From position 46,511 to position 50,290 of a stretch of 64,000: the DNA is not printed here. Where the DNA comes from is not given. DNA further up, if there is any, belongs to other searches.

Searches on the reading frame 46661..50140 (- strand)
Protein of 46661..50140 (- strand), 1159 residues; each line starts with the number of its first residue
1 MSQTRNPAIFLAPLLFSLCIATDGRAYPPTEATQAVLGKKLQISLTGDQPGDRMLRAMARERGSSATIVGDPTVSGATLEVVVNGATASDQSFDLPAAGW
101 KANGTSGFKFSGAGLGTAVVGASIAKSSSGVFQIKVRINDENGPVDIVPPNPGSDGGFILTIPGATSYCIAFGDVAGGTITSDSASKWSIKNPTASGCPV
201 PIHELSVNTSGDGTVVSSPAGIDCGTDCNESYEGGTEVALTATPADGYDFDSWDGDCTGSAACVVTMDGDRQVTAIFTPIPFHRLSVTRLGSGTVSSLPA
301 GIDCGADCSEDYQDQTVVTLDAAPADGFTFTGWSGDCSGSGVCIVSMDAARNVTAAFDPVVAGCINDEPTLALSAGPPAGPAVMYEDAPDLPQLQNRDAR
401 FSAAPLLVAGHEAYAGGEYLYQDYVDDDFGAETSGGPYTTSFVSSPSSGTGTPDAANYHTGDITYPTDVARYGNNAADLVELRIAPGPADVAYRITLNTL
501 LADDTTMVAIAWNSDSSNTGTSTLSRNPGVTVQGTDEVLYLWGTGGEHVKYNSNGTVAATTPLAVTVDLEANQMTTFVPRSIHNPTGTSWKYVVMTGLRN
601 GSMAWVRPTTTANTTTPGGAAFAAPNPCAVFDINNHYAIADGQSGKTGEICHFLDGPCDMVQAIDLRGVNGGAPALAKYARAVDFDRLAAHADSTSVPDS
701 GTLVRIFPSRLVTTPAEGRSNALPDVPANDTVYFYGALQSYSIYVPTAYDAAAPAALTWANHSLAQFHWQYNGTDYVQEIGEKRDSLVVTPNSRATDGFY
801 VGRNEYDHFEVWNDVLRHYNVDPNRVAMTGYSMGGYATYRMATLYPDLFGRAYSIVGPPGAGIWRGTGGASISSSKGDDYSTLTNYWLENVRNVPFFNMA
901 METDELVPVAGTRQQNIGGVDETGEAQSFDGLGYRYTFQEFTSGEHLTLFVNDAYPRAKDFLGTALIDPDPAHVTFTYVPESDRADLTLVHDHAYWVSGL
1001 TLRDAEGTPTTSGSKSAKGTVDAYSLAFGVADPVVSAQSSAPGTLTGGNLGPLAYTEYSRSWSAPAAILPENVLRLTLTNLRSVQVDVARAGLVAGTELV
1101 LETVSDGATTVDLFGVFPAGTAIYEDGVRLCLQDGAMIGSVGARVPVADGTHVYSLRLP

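Call 37: find_encoding_contigs(protein=window:46661-50140:-, flank=10000, max_places=1)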
Protein window:46661-50140:- (1159 aa): 1 contig read that carries it; 1 place shown.
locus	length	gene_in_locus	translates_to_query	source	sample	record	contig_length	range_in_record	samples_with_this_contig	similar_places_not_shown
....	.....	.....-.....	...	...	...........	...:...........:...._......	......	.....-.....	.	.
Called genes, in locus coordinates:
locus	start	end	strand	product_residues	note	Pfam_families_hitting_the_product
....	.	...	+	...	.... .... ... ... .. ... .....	-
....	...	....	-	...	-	-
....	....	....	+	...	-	-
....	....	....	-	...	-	-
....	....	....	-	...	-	-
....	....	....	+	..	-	-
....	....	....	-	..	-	-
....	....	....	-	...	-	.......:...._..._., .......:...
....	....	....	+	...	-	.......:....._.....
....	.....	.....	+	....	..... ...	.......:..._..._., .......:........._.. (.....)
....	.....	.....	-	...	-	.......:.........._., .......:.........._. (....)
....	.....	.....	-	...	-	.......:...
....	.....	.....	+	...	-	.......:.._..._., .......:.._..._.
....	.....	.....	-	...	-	-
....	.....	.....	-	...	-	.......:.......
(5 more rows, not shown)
